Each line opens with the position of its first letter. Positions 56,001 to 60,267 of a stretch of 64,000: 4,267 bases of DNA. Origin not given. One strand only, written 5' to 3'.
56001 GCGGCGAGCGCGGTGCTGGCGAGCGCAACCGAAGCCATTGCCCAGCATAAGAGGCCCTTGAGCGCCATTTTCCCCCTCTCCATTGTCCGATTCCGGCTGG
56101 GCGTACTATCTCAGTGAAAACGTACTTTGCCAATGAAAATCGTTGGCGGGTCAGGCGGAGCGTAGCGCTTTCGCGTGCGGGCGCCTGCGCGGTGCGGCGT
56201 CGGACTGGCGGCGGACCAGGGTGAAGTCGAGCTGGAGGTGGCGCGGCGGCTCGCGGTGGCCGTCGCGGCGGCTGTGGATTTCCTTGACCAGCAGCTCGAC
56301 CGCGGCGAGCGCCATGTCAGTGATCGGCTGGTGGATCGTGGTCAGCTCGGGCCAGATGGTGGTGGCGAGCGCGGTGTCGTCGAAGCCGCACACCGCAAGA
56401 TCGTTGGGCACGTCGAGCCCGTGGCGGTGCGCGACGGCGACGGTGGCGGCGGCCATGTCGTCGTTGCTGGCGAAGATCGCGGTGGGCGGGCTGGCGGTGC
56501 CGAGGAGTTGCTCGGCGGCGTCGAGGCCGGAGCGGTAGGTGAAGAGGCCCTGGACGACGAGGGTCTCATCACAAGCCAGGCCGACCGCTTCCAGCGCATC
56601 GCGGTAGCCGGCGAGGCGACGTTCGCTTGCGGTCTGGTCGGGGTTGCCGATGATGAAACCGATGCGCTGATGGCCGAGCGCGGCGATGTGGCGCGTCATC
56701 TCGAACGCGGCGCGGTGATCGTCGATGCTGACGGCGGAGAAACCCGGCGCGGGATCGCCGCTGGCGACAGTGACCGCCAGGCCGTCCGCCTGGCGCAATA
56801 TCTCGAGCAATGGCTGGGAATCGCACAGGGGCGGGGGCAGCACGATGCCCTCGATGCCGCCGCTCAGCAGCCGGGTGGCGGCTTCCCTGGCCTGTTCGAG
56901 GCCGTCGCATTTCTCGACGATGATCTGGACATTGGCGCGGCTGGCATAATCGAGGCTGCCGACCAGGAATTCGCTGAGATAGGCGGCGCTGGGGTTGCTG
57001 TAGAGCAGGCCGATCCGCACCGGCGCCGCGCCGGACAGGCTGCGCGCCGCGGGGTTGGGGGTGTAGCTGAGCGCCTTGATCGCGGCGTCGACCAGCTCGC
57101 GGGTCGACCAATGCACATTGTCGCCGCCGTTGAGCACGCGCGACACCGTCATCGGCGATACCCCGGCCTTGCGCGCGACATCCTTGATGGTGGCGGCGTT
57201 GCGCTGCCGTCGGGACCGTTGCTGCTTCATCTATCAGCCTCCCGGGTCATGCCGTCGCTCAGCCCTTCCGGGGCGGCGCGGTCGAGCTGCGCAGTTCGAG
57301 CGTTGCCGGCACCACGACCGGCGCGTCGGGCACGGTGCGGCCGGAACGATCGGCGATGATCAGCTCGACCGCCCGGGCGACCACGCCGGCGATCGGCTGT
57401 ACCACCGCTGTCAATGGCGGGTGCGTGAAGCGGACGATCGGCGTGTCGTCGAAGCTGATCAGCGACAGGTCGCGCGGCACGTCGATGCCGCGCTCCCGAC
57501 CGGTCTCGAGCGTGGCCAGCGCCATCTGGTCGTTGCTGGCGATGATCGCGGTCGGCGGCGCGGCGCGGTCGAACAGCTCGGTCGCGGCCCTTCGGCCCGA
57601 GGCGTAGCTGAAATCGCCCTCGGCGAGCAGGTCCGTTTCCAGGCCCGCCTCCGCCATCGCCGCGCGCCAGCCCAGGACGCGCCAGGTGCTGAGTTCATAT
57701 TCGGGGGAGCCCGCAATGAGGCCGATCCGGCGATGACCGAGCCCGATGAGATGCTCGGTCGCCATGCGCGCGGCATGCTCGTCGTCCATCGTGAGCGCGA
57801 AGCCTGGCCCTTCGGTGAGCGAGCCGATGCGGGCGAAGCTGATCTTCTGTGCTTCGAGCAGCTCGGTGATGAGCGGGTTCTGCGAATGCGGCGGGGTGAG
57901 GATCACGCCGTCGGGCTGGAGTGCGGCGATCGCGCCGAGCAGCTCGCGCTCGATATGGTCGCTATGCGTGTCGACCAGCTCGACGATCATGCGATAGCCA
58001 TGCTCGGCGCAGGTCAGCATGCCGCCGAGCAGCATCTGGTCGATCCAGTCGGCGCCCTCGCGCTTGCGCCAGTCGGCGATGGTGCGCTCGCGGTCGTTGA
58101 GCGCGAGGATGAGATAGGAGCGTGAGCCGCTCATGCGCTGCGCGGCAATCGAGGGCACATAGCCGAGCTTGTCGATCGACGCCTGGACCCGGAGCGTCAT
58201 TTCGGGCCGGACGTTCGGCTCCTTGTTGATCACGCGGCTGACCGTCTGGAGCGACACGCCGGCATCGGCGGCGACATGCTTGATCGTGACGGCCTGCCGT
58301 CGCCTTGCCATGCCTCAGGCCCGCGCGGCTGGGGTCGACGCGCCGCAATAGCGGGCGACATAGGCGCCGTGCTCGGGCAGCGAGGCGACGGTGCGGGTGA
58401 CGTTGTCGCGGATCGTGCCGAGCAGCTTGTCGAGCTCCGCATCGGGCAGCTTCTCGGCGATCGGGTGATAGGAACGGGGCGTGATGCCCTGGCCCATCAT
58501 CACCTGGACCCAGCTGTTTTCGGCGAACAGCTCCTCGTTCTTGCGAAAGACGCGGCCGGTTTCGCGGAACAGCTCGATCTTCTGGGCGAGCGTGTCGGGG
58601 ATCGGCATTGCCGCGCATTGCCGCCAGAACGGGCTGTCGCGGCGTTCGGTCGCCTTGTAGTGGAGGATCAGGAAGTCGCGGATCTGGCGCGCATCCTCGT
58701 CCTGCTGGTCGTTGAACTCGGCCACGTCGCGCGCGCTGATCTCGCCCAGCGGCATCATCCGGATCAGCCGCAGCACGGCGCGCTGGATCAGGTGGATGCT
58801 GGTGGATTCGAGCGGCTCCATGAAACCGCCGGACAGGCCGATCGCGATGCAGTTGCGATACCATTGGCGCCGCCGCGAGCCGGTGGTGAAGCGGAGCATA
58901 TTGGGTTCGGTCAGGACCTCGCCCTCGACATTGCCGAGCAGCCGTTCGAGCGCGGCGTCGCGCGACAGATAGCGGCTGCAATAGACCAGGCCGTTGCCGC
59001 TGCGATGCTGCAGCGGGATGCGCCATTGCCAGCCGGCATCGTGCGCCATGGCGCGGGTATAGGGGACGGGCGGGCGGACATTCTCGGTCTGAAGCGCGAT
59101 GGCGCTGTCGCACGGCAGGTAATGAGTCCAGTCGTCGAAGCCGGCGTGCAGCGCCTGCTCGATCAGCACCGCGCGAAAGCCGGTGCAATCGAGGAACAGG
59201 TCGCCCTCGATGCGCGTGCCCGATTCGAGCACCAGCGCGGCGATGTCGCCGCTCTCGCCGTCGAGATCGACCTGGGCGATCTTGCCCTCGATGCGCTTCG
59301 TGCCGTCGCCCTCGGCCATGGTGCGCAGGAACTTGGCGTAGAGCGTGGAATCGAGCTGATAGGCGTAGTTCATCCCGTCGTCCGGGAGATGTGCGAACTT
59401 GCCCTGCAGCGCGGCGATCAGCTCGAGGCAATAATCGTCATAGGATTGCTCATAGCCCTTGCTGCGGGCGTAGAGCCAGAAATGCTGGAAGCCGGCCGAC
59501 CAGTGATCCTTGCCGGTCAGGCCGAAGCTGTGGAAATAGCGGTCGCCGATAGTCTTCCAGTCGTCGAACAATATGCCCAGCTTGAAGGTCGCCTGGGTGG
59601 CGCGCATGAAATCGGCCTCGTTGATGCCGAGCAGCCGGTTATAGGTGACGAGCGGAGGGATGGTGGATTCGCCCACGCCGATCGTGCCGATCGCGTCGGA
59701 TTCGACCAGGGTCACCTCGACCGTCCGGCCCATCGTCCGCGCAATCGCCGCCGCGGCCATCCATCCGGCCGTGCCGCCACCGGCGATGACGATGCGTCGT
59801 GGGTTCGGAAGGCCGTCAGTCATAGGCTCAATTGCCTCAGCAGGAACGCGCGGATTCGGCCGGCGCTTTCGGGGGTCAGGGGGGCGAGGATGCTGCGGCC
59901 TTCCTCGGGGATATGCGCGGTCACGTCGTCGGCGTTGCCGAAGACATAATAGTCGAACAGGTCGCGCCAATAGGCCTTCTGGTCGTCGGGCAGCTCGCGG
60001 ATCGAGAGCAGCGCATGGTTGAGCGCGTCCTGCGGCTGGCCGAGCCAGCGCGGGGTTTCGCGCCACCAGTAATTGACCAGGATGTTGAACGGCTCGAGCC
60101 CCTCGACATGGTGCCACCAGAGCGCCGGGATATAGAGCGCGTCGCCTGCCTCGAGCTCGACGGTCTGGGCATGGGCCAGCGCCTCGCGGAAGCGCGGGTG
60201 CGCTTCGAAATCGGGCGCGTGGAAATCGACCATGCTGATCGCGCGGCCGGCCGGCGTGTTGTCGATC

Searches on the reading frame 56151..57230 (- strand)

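Call 107: search_protein_families(library=pfam, proteins=[window:56151-57230:-], max_evalue=0.01)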
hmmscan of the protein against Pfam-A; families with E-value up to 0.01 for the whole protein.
window:56151-57230:- (359 aa): 7 families
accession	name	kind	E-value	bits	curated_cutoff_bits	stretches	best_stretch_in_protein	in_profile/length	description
PF13377.12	Peripla_BP_3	-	3.7e-36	125.1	26.5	1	180-343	2-166/167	Periplasmic binding protein-like domain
PF00532.27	Peripla_BP_1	-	3.1e-20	73.2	22.2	1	73-323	4-266/281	Periplasmic binding proteins and sugar binding domain of LacI family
PF00356.27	LacI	-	4.1e-19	68.5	27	1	14-59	1-46/46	Bacterial regulatory proteins, lacI family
PF13407.12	Peripla_BP_4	-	1.4e-09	38.4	35.1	1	74-316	2-252/258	Periplasmic binding protein domain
PF13560.12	HTH_31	-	7.7e-06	26.6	27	1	5-51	7-51/64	Helix-turn-helix domain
PF01381.28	HTH_3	-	0.0011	19.4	23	1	8-37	5-34/55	Helix-turn-helix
PF13542.12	HTH_Tnp_ISL3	-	0.0028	17.5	27.4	1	12-34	27-48/51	Helix-turn-helix domain of transposase family ISL3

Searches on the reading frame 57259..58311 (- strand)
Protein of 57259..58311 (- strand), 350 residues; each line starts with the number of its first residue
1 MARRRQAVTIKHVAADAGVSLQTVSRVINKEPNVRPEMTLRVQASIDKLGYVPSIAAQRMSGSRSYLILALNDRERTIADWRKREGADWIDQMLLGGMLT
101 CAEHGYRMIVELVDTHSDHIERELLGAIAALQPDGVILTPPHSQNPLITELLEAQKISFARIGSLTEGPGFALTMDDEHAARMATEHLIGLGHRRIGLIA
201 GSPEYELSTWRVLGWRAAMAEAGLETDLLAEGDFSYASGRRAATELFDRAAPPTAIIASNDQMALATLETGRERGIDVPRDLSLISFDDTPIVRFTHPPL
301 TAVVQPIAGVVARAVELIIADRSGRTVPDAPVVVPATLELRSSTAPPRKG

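Call 107: search_protein_families(library=pfam, proteins=[window:57259-58311:-], max_evalue=0.01)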
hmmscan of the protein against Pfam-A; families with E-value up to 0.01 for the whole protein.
window:57259-58311:- (350 aa): 4 families
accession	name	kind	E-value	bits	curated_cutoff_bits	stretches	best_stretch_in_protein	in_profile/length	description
PF13377.12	Peripla_BP_3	-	1.5e-35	123.2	26.5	1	185-344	1-167/167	Periplasmic binding protein-like domain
PF00532.27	Peripla_BP_1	-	1.6e-19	70.9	22.2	1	90-275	16-205/281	Periplasmic binding proteins and sugar binding domain of LacI family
PF00356.27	LacI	-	7.6e-15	54.9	27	1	9-54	1-46/46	Bacterial regulatory proteins, lacI family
PF13407.12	Peripla_BP_4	-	1.1e-06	28.8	35.1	1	84-291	7-220/258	Periplasmic binding protein domain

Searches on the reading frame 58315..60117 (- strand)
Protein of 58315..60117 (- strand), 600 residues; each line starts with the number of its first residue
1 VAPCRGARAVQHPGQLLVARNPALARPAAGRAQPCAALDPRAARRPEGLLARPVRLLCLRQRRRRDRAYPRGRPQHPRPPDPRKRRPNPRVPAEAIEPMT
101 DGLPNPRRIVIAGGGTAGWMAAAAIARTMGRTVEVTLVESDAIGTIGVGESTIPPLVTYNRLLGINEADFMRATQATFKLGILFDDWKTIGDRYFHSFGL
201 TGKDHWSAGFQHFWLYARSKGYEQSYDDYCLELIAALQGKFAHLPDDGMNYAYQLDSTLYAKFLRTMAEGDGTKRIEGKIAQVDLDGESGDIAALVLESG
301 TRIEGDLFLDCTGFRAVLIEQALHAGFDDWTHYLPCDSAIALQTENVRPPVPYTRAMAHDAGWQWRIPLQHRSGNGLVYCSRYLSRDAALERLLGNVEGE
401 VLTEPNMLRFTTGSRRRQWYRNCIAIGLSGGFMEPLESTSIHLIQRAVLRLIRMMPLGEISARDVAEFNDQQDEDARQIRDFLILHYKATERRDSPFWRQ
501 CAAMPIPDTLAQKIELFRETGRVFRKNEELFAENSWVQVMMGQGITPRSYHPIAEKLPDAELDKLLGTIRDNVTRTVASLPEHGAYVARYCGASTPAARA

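Call 107: search_protein_families(library=pfam, proteins=[window:58315-60117:-], max_evalue=0.01)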
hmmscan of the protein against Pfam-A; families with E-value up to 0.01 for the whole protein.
window:58315-60117:- (600 aa): 4 families
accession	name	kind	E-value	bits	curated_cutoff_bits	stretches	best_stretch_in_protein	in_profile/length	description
PF04820.20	Trp_halogenase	-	1.7e-188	627.6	21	1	108-558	1-457/458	Tryptophan halogenase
PF12831.13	FAD_oxidored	-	0.0012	18.7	27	0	109-141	2-31/416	FAD dependent oxidoreductase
PF07992.20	Pyr_redox_2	-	0.0019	18.1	26.1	0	108-143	2-31/291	Pyridine nucleotide-disulphide oxidoreductase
PF01262.27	AlaDh_PNT_C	-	0.0082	16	23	0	105-140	27-61/214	Alanine dehydrogenase/PNT, C-terminal domain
